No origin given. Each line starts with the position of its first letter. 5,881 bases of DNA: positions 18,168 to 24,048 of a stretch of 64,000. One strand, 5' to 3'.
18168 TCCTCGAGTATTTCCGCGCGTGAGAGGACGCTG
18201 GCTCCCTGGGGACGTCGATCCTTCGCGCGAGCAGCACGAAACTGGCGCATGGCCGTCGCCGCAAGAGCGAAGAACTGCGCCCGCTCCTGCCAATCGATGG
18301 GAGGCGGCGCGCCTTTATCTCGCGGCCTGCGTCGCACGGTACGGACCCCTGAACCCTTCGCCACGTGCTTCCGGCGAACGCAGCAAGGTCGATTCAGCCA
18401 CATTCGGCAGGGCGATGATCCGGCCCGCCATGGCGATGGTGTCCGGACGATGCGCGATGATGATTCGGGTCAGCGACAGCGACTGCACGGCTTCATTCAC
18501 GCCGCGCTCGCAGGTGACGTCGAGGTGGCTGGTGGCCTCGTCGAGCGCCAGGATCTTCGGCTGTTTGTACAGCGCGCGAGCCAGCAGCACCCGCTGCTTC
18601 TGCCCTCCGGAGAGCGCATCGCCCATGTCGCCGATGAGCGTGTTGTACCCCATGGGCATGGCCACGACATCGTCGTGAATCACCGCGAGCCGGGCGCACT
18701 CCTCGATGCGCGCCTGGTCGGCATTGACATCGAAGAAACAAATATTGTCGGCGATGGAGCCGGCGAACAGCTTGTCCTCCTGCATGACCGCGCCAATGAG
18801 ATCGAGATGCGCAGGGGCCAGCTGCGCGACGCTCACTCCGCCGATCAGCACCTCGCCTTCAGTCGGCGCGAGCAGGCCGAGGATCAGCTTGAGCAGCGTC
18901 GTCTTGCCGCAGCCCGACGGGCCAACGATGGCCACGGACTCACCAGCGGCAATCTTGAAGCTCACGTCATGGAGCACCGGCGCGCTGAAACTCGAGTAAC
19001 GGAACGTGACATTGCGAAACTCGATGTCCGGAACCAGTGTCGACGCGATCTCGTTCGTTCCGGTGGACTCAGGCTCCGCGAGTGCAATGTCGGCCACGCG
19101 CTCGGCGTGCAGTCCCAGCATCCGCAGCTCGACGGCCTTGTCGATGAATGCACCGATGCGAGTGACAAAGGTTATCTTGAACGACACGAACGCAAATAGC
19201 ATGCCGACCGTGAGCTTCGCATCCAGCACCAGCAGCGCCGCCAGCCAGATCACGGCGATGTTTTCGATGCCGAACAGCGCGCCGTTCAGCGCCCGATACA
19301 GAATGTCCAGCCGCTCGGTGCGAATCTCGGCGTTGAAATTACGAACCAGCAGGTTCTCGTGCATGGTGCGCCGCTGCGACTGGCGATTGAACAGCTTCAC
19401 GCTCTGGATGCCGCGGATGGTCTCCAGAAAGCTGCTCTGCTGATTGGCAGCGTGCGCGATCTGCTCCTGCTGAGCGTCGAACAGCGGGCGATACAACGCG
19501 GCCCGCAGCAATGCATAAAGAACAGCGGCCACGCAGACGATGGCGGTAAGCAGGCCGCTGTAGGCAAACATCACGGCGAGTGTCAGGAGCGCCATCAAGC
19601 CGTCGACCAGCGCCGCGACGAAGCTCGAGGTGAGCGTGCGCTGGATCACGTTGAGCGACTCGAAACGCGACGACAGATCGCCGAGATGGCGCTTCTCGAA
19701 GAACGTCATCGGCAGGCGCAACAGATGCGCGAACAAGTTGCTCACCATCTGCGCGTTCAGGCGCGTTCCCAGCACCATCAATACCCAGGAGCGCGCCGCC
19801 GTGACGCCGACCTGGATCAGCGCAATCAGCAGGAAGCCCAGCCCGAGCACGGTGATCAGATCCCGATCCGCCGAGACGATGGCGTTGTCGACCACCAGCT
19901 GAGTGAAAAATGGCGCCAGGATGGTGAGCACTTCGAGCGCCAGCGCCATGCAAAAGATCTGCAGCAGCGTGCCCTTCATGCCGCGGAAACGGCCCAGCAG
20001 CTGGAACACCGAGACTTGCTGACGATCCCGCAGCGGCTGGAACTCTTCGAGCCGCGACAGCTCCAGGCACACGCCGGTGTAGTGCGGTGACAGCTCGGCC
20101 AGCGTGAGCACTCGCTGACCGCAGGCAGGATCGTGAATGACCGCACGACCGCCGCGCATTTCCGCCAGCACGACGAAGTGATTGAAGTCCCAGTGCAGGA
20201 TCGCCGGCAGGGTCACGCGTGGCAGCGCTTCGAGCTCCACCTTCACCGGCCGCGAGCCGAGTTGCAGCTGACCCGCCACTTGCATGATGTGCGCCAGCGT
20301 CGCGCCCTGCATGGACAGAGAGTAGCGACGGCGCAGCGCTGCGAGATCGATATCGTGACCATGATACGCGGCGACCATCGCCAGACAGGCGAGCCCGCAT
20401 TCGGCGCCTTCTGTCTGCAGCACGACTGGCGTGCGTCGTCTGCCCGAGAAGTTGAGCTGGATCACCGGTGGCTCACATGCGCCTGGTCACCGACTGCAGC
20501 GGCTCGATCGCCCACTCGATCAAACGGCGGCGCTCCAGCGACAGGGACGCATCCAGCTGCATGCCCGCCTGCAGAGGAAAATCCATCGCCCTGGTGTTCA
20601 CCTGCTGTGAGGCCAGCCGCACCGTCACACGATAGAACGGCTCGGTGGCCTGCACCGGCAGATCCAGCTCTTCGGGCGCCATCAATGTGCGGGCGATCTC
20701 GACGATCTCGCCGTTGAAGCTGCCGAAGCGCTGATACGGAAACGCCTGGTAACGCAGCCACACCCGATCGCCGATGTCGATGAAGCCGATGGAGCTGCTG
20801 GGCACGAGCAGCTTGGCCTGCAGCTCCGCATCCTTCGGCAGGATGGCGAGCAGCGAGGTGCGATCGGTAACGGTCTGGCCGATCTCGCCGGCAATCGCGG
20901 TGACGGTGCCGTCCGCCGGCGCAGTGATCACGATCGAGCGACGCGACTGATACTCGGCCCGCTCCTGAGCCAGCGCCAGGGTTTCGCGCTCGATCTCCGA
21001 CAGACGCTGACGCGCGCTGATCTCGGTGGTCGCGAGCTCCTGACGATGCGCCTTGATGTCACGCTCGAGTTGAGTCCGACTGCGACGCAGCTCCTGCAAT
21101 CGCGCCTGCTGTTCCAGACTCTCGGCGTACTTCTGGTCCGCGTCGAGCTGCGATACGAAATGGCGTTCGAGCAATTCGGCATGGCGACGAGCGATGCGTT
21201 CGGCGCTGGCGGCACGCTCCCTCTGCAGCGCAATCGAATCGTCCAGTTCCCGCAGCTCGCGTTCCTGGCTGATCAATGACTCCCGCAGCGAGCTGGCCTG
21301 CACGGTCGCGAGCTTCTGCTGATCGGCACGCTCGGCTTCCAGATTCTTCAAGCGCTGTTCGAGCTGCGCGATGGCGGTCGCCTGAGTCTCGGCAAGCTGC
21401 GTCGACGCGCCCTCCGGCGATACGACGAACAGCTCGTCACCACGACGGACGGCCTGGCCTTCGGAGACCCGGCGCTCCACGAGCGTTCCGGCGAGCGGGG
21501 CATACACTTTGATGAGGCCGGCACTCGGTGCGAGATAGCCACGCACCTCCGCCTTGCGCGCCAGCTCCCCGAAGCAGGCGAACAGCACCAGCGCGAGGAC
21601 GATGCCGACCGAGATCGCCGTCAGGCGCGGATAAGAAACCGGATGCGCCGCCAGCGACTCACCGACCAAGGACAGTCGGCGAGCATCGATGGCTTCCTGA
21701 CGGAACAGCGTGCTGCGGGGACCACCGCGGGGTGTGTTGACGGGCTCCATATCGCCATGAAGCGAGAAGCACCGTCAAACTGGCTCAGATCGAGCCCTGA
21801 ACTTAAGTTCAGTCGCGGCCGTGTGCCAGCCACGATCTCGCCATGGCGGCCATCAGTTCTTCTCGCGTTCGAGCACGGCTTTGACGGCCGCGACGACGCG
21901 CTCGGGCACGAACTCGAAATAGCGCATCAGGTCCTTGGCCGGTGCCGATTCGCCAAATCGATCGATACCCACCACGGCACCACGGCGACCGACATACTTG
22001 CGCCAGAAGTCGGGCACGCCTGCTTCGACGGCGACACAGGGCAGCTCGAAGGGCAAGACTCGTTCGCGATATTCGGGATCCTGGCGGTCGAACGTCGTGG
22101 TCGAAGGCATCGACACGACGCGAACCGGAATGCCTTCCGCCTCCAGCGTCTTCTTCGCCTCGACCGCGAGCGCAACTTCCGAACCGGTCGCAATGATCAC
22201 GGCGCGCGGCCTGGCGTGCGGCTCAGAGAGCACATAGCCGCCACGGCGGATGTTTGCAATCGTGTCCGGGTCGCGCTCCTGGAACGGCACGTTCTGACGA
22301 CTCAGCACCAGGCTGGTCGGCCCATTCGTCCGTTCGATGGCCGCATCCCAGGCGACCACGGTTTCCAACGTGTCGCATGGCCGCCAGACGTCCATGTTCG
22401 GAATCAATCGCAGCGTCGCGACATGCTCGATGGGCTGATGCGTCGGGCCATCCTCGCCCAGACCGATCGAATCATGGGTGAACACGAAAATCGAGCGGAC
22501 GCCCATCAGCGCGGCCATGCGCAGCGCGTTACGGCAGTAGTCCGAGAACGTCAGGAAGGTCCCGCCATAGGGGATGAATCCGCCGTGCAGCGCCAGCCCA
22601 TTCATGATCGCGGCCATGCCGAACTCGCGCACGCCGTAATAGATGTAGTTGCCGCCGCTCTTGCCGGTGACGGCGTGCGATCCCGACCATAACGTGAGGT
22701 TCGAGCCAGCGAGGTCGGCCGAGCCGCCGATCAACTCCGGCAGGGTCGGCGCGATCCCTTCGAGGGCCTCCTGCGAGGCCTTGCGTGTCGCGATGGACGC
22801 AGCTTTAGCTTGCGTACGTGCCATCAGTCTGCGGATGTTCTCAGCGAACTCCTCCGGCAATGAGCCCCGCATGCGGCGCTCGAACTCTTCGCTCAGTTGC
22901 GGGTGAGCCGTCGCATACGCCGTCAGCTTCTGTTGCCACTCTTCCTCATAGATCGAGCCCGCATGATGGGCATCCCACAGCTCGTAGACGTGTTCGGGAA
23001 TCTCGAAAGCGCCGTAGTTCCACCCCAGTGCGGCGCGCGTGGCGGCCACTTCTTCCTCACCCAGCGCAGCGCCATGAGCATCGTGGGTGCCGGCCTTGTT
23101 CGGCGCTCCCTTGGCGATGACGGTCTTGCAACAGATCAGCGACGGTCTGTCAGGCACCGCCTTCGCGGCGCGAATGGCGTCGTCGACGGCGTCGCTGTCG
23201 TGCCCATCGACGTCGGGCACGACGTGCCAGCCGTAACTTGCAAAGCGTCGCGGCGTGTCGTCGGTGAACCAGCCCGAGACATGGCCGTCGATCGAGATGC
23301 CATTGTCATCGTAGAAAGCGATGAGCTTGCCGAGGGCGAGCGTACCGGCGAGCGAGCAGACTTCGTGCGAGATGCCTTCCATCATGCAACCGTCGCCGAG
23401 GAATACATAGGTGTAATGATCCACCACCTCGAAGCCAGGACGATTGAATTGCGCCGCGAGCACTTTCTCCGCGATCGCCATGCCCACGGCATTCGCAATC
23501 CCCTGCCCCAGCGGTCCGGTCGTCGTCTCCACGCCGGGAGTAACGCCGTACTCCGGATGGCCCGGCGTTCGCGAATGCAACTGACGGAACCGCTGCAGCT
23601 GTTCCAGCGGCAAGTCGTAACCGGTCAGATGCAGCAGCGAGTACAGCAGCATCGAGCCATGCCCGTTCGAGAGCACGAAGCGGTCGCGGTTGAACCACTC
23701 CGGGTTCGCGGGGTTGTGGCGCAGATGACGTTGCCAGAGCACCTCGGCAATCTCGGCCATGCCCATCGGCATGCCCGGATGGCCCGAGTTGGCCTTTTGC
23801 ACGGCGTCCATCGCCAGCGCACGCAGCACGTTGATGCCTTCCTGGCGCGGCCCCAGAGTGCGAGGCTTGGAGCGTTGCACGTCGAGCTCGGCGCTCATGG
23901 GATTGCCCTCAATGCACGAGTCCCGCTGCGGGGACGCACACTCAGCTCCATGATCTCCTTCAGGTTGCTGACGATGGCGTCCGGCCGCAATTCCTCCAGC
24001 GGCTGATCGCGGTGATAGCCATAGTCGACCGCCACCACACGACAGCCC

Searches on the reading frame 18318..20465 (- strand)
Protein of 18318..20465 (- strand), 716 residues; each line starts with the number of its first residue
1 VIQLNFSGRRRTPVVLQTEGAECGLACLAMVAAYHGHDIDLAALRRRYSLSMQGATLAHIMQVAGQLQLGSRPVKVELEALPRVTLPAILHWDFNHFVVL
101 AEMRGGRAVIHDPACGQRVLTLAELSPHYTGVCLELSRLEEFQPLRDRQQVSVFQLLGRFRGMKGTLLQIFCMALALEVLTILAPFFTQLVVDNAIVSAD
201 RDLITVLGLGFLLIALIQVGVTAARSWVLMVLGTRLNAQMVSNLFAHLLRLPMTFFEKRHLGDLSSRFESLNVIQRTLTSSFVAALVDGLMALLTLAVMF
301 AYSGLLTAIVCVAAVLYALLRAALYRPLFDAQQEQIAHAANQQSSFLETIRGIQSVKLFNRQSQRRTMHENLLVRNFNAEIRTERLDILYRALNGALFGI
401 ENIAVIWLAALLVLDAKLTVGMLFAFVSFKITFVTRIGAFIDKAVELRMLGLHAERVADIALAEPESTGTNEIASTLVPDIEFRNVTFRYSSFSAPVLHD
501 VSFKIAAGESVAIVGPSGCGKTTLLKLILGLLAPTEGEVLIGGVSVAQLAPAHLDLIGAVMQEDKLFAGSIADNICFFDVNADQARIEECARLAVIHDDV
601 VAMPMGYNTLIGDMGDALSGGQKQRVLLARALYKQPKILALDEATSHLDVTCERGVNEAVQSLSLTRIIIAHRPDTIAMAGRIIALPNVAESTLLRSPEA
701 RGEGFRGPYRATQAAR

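Call 61: search_protein_families(library=pfam, proteins=[window:18318-20465:-], max_evalue=0.00001)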
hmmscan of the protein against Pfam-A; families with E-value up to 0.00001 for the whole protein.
window:18318-20465:- (716 aa): 3 families
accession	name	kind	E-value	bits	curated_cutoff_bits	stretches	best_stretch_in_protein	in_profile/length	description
PF00664.28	ABC_membrane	-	1.7e-37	130.1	28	1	170-435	4-272/274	ABC transporter transmembrane region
PF03412.21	Peptidase_C39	-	8.7e-33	113.4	22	1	12-137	2-129/133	Peptidase C39 family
PF00005.33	ABC_tran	-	1.9e-31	110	25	1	498-646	1-137/137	ABC transporter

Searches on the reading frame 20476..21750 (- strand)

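Call 61: search_protein_families(library=pfam, proteins=[window:20476-21750:-], max_evalue=0.00001)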
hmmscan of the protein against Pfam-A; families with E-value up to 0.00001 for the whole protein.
window:20476-21750:- (425 aa): 2 families
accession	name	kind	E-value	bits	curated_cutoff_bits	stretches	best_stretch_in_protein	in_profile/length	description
PF13437.12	HlyD_3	-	8.6e-18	65.5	22.2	1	274-382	1-96/106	HlyD family secretion protein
PF16576.10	HlyD_D23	-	9.9e-13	48.3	30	1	206-354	61-186/214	Barrel-sandwich domain of CusB or HlyD membrane-fusion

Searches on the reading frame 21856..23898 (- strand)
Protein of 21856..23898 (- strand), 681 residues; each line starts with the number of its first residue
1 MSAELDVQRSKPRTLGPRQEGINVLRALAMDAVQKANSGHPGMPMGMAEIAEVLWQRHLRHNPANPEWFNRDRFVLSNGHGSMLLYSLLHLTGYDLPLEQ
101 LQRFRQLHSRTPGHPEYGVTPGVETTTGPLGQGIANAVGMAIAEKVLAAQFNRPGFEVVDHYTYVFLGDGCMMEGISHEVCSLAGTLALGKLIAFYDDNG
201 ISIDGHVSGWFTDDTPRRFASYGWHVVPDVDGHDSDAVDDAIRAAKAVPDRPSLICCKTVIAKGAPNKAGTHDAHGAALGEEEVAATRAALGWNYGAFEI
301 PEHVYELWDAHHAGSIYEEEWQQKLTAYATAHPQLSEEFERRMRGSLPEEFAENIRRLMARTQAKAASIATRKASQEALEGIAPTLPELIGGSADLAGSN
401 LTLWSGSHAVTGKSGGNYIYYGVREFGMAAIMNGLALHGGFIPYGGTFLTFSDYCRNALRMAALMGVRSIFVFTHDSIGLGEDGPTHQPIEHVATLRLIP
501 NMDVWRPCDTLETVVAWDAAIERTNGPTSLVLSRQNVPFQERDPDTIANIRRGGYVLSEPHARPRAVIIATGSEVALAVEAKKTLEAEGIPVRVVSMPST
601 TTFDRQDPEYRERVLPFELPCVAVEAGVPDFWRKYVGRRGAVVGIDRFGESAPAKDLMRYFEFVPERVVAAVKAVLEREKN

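Call 61: search_protein_families(library=pfam, proteins=[window:21856-23898:-], max_evalue=0.00001)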
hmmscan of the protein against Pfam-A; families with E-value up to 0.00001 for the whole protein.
window:21856-23898:- (681 aa): 4 families
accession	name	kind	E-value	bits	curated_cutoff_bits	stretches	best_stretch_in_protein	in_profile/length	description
PF00456.26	Transketolase_N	-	9e-163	541.4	22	1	19-348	3-334/334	Transketolase, thiamine diphosphate binding domain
PF02779.29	Transket_pyr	-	6.9e-57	192.3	27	1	368-538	2-173/174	Transketolase, pyrimidine binding domain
PF22613.1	Transketolase_C_1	-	6.7e-41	139.5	27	1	553-663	1-112/113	Transketolase-like TK C-terminal domain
PF02780.25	Transketolase_C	-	7.9e-13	48.8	25.9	1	562-668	8-124/124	Transketolase, C-terminal domain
